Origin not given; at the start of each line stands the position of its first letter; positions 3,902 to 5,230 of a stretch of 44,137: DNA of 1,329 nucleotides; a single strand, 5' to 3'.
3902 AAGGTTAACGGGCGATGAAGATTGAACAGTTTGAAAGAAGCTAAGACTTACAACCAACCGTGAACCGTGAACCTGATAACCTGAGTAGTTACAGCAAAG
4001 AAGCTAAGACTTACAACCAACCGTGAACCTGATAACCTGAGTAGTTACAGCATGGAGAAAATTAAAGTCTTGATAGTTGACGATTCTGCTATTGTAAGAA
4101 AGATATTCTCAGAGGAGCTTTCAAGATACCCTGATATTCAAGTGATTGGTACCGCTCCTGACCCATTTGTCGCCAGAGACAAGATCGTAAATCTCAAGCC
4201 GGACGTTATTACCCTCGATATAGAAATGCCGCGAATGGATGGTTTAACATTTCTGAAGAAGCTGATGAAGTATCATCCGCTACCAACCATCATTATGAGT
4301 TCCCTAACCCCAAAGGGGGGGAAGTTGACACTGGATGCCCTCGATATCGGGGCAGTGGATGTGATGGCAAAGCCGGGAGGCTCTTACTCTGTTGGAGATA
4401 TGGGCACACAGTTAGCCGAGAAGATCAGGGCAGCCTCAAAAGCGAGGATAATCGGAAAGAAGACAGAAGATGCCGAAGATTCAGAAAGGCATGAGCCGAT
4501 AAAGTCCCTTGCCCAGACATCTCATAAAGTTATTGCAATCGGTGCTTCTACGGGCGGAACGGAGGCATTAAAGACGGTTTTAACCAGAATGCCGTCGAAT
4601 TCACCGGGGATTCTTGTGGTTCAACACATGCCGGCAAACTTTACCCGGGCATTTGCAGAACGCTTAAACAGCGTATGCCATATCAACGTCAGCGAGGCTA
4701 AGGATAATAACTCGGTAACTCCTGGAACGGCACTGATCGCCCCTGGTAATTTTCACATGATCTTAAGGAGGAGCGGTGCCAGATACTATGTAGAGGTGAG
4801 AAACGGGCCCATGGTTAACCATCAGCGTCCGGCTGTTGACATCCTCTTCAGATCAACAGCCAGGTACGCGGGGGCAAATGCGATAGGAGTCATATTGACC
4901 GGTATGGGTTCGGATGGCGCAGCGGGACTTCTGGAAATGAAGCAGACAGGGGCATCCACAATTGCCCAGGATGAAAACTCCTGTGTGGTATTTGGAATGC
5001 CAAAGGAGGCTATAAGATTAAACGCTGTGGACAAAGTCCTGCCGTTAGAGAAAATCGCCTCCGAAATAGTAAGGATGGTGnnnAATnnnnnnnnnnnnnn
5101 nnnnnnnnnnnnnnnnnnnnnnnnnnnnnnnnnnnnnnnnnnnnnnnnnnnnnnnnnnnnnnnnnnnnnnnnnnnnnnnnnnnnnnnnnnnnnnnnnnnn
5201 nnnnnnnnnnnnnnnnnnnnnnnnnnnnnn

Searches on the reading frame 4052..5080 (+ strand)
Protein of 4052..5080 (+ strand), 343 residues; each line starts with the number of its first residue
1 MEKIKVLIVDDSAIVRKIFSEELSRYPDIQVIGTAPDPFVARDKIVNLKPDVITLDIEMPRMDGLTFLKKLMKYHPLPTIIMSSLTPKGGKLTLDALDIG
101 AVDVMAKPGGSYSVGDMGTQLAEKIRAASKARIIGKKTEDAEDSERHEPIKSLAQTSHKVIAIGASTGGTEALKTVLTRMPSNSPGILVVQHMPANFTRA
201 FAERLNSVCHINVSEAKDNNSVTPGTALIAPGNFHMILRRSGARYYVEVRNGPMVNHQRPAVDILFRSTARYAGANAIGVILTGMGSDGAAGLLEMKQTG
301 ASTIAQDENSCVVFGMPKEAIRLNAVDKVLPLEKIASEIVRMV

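Call 31: search_protein_families(library=pfam, proteins=[window:4052-5080:+], max_evalue=0.001)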
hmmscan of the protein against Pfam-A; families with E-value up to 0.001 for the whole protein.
window:4052-5080:+ (343 aa): 2 families
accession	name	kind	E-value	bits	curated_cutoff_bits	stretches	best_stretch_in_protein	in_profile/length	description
PF01339.22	CheB_methylest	-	1.1e-67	227.6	24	1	161-339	1-174/174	CheB methylesterase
PF00072.30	Response_reg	-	1.6e-18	67.3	30.2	1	6-108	1-100/111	Response regulator receiver domain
